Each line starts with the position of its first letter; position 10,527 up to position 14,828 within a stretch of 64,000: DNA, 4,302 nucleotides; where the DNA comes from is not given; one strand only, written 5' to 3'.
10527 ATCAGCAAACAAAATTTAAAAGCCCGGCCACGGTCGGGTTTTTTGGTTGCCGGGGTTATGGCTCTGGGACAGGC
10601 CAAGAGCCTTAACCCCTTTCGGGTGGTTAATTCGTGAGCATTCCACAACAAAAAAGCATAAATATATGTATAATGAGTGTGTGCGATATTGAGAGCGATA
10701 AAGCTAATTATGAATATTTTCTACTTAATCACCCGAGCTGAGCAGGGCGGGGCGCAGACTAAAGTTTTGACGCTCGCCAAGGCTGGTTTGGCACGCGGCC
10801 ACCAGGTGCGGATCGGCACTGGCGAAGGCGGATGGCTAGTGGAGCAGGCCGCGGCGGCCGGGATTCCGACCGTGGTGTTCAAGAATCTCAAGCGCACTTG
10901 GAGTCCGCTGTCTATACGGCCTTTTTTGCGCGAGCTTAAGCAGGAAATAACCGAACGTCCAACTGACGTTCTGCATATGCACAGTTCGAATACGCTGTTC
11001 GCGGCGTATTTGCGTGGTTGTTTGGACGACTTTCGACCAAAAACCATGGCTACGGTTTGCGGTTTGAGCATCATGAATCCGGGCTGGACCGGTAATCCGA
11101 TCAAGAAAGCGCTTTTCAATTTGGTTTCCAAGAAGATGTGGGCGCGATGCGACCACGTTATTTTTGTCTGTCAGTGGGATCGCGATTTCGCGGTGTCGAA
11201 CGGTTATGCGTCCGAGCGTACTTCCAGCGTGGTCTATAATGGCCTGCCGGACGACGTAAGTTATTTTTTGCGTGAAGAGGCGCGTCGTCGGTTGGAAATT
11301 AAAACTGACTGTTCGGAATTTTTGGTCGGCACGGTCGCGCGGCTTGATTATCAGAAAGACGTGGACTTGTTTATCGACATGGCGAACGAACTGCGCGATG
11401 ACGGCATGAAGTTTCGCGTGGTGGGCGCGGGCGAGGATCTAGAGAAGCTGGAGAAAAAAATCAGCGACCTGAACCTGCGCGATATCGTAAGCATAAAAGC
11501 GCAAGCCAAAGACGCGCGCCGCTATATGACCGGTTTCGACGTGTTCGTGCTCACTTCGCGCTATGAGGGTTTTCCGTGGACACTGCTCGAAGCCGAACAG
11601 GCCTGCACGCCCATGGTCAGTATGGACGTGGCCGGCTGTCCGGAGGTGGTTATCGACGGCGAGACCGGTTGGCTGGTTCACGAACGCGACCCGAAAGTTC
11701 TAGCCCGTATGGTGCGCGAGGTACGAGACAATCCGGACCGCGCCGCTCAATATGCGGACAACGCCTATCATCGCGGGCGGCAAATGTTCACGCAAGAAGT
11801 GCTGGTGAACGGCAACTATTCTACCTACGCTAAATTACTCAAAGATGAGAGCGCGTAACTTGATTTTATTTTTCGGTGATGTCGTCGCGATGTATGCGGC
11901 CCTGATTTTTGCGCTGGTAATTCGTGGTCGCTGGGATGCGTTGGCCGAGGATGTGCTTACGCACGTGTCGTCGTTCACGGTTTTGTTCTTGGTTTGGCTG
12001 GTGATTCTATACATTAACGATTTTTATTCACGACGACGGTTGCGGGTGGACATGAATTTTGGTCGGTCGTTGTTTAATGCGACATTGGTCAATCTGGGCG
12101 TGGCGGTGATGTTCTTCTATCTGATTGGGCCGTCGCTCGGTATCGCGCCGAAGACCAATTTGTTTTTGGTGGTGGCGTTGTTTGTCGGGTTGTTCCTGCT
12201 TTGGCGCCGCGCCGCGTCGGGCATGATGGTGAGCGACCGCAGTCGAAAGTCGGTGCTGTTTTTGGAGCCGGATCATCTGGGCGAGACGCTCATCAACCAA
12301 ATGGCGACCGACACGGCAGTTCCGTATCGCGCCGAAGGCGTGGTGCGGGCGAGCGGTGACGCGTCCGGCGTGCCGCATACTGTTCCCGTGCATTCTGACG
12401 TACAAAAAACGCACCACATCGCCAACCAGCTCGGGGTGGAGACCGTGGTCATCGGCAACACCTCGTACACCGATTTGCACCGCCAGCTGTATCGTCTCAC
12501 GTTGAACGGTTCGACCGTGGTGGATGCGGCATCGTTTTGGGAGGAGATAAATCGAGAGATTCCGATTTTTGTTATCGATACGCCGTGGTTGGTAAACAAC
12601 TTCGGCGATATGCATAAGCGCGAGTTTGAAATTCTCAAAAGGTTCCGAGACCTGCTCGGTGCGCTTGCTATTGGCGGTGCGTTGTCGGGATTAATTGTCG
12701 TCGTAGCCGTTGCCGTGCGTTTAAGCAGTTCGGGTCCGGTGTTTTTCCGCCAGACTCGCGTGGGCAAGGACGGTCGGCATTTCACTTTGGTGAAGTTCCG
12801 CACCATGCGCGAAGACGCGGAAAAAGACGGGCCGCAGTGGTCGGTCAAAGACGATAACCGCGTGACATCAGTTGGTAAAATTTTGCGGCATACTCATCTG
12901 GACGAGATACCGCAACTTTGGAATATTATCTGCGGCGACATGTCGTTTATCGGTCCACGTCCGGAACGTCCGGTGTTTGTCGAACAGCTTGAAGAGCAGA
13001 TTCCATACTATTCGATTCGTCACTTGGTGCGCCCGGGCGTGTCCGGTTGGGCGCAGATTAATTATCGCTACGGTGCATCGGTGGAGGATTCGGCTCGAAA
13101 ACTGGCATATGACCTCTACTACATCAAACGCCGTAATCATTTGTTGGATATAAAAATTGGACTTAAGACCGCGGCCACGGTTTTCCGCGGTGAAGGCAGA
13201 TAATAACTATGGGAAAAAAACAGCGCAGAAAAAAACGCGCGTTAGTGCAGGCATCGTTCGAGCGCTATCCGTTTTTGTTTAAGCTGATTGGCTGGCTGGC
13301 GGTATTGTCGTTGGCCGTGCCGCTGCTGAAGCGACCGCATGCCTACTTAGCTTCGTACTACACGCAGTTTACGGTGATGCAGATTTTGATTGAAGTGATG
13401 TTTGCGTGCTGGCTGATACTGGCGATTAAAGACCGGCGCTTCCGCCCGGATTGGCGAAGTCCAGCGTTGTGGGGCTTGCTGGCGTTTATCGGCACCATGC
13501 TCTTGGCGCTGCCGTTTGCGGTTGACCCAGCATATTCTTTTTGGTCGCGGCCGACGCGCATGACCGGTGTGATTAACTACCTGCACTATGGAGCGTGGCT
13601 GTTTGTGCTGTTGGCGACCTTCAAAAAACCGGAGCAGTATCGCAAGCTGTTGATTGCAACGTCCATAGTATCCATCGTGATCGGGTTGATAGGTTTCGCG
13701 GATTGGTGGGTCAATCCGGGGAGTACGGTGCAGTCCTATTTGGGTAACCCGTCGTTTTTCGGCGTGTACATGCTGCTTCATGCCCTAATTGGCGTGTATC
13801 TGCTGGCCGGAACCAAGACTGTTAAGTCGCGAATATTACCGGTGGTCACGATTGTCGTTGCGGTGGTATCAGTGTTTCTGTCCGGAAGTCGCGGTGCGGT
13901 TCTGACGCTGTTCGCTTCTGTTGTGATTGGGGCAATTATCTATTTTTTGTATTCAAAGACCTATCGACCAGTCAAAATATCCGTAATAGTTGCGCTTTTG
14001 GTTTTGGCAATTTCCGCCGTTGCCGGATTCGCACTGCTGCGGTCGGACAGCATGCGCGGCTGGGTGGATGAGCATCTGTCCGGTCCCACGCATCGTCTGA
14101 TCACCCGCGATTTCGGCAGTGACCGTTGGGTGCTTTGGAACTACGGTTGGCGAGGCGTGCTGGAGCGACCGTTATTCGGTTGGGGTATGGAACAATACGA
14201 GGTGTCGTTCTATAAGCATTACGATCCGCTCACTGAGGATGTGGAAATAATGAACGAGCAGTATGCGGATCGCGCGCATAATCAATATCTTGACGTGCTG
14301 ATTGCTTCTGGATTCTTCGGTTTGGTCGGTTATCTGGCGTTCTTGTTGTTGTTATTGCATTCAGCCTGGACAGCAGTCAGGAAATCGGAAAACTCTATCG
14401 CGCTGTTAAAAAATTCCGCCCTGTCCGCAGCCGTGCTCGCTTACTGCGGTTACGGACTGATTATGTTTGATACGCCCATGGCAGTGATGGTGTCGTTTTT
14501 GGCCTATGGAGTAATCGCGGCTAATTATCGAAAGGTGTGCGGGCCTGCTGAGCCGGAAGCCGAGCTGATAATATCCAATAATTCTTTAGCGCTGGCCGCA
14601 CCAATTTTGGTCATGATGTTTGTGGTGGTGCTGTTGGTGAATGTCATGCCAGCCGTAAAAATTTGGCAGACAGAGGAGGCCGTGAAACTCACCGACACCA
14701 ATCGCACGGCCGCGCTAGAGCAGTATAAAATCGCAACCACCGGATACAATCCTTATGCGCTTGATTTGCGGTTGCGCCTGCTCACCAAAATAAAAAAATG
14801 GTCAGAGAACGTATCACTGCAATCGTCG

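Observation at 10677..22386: Glycan locus with four tandem, divergent Wzy_C(O-antigen-ligase)-TPR fusion proteins downstream of GT4 and a WbaP-like initiator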

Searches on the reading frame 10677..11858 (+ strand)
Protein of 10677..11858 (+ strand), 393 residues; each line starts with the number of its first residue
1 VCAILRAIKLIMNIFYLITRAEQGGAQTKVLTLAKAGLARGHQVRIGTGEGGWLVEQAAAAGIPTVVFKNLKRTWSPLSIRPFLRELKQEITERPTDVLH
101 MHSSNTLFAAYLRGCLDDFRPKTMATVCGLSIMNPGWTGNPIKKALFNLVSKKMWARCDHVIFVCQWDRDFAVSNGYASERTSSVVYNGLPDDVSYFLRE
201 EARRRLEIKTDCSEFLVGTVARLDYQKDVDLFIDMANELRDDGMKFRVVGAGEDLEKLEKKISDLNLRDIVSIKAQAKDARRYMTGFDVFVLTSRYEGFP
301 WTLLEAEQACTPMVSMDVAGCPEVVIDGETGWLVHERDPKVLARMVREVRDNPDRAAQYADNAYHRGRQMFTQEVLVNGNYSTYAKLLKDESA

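Call 4: search_protein_families(library=pfam, proteins=[window:10677-11858:+], max_evalue=0.01)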
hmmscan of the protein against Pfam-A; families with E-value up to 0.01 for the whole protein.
window:10677-11858:+ (393 aa): 6 families
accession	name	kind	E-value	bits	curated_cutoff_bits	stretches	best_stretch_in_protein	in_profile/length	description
PF00534.26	Glycos_transf_1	-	4.2e-32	111.5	26.4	1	213-365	14-171/172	Glycosyl transferases group 1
PF13692.12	Glyco_trans_1_4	-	3.1e-28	99.3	27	1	216-349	3-139/142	Glycosyl transferases group 1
PF13439.12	Glyco_transf_4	-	5.8e-18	65.9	28.5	1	24-191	2-167/170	Glycosyltransferase Family 4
PF13579.12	Glyco_trans_4_4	-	5.3e-14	53.3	29.7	1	24-182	1-152/158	Glycosyl transferase 4-like domain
PF20706.3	GT4-conflict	-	2.9e-05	23.7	26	1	219-361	202-349/385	Family 4 Glycosyltransferase in conflict systems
PF13524.12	Glyco_trans_1_2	-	0.0029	18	25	1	238-369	11-131/144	Glycosyl transferase-like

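Call 5: search_protein_families(library=ncbifam, proteins=[window:10677-11858:+], max_evalue=0.01)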
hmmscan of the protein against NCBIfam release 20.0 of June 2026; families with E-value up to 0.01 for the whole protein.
window:10677-11858:+ (393 aa): 39 families (the best 25 are shown)
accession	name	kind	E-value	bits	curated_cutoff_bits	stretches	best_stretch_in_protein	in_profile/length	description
TIGR03088.1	stp2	hypoth_equivalog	6e-25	88.1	409.05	1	184-388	163-374/374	TIGR03088 family PEP-CTERM/XrtA system glycosyltransferase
NF041876.1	EPS_EpsE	equivalog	2e-22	80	400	1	209-373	209-382/389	exopolysaccharide biosynthesis GT4 family glycosyltransferase EpsE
TIGR02149.1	glgA_Coryne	subfamily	8.8e-20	71.2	302.4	1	82-387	70-390/391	glycogen synthase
TIGR03999.1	thiol_BshA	equivalog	4.2e-19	68.7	273.7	1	179-388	165-374/375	N-acetyl-alpha-D-glucosaminyl L-malate synthase BshA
NF050063.1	ProtGlycPglJ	equivalog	5.5e-19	68.6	500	1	149-370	136-350/363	N-acetylgalactosamine-N,N'-diacetylbacillosaminyl-diphospho-undecaprenol 4-alpha-N-acetylgalactosaminyltransferase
NF011726.0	PRK15179.1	equivalog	3.7e-18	65.2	733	1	180-373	481-680/694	Vi polysaccharide biosynthesis protein TviE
NF047880.1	glyco_SdgA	exception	9.6e-15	54.1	800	1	218-375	319-479/488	serine-aspartate repeat adhesin O-glycosyltransferase SdgA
NF038295.1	EPS_HpsP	equivalog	8.4e-14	51.4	550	1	144-387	141-387/388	hormogonium polysaccharide biosynthesis glycosyltransferase HpsP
NF001901.0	PRK00654.1-5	equivalog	2e-13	49.7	649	1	204-347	307-451/502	glycogen synthase GlgA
TIGR02095.1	glgA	subfamily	2.4e-13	49.6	328.45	1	203-350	283-439/477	glycogen/starch synthase, ADP-glucose type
TIGR03449.1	mycothiol_MshA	equivalog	4.5e-13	48.9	462.5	1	177-386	184-402/406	D-inositol-3-phosphate glycosyltransferase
NF041010.1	glycosy_Agl16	equivalog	1.2e-12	47.4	575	1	94-355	72-321/352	glycosylation protein Agl16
NF047684.1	TeichurnBiosyTuaC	equivalog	2.4e-12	46.5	550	1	199-373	206-375/391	teichuronic acid biosynthesis protein TuaC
NF038298.1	EPS_HpsO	equivalog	6.5e-12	44.9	575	1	200-387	189-387/388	hormogonium polysaccharide biosynthesis glycosyltransferase HpsO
NF012034.0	PRK15490.1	equivalog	8.6e-12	44.2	813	1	185-338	366-524/578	Vi polysaccharide biosynthesis glycosyltransferase TviE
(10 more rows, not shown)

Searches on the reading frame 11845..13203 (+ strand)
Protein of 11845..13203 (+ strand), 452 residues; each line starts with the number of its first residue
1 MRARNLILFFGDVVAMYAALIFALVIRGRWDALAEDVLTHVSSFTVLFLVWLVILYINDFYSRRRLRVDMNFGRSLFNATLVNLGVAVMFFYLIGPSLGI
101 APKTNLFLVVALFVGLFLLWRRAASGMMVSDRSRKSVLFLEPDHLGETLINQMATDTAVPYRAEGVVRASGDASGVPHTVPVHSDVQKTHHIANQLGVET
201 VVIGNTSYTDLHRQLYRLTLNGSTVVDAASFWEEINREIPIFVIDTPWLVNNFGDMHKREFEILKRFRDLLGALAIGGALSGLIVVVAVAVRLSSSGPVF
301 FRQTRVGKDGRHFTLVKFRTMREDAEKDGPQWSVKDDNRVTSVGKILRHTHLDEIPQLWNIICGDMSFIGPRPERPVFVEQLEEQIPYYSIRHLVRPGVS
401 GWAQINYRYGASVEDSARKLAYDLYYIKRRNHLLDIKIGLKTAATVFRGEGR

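Call 4: search_protein_families(library=pfam, proteins=[window:11845-13203:+], max_evalue=0.01)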
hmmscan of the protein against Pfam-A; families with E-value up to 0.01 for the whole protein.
window:11845-13203:+ (452 aa): 1 family
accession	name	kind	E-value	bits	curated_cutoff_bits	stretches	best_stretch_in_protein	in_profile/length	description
PF02397.22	Bac_transf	-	7.3e-63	211.8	27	1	265-447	1-178/179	Bacterial sugar transferase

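Call 5: search_protein_families(library=ncbifam, proteins=[window:11845-13203:+], max_evalue=0.01)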
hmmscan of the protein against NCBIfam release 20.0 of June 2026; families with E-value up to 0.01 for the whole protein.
window:11845-13203:+ (452 aa): 10 families
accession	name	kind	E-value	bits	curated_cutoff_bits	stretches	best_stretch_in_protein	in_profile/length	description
TIGR03025.1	EPS_sugtrans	subfamily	7.2e-104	348.5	295.55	1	11-451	2-443/445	exopolysaccharide biosynthesis polyprenyl glycosylphosphotransferase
TIGR03013.1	EpsB_2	subfamily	1e-103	347.8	393.35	1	11-451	2-441/443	TIGR03013 family XrtA/PEP-CTERM system glycosyltransferase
TIGR03023.1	WcaJ_sugtrans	equivalog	2.3e-86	290.9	410.75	1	11-450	2-450/453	undecaprenyl-phosphate glucose phosphotransferase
TIGR03022.1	WbaP_sugtrans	subfamily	2.5e-54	185.2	403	1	8-451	1-454/456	undecaprenyl-phosphate galactose phosphotransferase WbaP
NF007518.0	PRK10124.1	equivalog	7.6e-46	156.8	684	1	262-449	271-457/464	undecaprenyl-phosphate glucose phosphotransferase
NF052601.1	undeca_RfbP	equivalog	4.4e-40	137.5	330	2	332-446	127-235/244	undecaprenyl-phosphate galactose phosphotransferase family protein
NF050817.1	PolSacchBiosHfsE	equivalog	6.9e-39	133.9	750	1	260-442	267-455/467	polysaccharide biosynthesis protein HfsE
NF041877.1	EPS_EpsZ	equivalog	3.1e-33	115.1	800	1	12-451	15-457/459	exopolysaccharide biosynthesis polyisoprenyl-phosphate hexose-1-phosphate transferase EpsZ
NF011751.0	PRK15204.1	equivalog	1e-23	83.8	907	1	223-451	238-474/476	undecaprenyl-phosphate galactose phosphotransferase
NF045514.1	glycotran_HepC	equivalog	4.1e-22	78.6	140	1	256-373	108-211/220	heterocyst development glycosyltransferase HepC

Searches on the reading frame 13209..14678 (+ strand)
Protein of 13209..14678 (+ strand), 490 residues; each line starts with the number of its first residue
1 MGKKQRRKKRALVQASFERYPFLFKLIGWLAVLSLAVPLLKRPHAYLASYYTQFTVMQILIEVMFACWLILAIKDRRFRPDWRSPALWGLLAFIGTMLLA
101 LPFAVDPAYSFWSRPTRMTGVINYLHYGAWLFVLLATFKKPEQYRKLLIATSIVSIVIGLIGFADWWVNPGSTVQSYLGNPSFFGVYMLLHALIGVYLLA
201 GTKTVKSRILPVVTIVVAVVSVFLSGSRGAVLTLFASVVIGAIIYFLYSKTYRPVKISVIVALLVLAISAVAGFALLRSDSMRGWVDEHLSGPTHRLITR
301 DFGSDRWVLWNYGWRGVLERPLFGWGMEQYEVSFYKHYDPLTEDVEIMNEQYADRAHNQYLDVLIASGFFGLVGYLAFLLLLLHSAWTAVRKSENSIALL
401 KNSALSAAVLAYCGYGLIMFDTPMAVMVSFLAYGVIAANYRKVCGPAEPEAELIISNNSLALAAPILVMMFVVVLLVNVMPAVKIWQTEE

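Call 35: search_solved_structures(query=A4, max_evalue=1, show_alignments=3)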
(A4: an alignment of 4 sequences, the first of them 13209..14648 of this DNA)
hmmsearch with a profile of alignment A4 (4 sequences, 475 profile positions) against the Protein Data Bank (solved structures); distinct sequences matched with E-value up to 1: 2.
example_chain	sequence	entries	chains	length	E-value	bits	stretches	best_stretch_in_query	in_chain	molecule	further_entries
9rmk_A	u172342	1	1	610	0.00017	24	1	147-380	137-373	Oligosaccharyltransferase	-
8pjw_A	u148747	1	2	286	0.6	12.3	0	101-118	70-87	SAKe6FE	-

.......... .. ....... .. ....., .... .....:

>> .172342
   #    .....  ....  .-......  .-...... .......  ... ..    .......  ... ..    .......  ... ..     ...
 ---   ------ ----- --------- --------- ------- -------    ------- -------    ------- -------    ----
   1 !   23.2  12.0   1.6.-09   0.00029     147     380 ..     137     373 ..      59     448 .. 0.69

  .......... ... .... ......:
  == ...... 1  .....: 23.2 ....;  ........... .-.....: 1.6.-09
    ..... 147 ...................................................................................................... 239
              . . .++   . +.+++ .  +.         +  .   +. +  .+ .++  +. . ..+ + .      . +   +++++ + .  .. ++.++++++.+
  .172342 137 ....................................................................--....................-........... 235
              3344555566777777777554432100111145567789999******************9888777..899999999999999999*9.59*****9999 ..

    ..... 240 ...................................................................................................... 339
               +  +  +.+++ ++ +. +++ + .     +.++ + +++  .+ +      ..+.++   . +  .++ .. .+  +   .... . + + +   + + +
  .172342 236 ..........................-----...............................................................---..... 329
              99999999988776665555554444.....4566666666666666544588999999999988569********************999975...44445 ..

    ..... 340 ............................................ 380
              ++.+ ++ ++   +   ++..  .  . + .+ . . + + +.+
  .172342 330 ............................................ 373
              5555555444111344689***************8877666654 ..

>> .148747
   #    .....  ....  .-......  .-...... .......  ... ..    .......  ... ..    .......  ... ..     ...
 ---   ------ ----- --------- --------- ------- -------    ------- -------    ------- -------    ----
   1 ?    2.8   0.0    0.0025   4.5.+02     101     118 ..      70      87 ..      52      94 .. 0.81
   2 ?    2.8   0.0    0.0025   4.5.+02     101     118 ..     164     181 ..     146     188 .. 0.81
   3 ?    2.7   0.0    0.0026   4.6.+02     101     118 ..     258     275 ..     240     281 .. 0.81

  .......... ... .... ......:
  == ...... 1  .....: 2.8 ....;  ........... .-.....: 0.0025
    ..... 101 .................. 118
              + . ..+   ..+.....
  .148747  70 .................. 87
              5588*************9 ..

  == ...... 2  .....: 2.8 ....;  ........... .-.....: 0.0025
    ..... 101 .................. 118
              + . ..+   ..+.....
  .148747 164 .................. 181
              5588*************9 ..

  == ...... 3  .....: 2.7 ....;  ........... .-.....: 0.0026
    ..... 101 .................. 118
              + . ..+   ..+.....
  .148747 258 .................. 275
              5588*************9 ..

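Call 68: search_solved_structures(query=A5, max_evalue=1, show_alignments=3)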
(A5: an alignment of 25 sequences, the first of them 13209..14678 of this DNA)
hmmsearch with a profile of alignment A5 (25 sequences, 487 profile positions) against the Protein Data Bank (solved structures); distinct sequences matched with E-value up to 1: 3.
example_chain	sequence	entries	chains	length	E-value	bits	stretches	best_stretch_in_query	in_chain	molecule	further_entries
9rmk_A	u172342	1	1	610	5.6e-13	51.5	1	147-387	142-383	Oligosaccharyltransferase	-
7tpg_B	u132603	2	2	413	1.6e-11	46.8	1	203-401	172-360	Putative cell surface polysaccharide polymerase/ligase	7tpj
5i8l_A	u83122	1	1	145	0.15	13.9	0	318-344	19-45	Lysozyme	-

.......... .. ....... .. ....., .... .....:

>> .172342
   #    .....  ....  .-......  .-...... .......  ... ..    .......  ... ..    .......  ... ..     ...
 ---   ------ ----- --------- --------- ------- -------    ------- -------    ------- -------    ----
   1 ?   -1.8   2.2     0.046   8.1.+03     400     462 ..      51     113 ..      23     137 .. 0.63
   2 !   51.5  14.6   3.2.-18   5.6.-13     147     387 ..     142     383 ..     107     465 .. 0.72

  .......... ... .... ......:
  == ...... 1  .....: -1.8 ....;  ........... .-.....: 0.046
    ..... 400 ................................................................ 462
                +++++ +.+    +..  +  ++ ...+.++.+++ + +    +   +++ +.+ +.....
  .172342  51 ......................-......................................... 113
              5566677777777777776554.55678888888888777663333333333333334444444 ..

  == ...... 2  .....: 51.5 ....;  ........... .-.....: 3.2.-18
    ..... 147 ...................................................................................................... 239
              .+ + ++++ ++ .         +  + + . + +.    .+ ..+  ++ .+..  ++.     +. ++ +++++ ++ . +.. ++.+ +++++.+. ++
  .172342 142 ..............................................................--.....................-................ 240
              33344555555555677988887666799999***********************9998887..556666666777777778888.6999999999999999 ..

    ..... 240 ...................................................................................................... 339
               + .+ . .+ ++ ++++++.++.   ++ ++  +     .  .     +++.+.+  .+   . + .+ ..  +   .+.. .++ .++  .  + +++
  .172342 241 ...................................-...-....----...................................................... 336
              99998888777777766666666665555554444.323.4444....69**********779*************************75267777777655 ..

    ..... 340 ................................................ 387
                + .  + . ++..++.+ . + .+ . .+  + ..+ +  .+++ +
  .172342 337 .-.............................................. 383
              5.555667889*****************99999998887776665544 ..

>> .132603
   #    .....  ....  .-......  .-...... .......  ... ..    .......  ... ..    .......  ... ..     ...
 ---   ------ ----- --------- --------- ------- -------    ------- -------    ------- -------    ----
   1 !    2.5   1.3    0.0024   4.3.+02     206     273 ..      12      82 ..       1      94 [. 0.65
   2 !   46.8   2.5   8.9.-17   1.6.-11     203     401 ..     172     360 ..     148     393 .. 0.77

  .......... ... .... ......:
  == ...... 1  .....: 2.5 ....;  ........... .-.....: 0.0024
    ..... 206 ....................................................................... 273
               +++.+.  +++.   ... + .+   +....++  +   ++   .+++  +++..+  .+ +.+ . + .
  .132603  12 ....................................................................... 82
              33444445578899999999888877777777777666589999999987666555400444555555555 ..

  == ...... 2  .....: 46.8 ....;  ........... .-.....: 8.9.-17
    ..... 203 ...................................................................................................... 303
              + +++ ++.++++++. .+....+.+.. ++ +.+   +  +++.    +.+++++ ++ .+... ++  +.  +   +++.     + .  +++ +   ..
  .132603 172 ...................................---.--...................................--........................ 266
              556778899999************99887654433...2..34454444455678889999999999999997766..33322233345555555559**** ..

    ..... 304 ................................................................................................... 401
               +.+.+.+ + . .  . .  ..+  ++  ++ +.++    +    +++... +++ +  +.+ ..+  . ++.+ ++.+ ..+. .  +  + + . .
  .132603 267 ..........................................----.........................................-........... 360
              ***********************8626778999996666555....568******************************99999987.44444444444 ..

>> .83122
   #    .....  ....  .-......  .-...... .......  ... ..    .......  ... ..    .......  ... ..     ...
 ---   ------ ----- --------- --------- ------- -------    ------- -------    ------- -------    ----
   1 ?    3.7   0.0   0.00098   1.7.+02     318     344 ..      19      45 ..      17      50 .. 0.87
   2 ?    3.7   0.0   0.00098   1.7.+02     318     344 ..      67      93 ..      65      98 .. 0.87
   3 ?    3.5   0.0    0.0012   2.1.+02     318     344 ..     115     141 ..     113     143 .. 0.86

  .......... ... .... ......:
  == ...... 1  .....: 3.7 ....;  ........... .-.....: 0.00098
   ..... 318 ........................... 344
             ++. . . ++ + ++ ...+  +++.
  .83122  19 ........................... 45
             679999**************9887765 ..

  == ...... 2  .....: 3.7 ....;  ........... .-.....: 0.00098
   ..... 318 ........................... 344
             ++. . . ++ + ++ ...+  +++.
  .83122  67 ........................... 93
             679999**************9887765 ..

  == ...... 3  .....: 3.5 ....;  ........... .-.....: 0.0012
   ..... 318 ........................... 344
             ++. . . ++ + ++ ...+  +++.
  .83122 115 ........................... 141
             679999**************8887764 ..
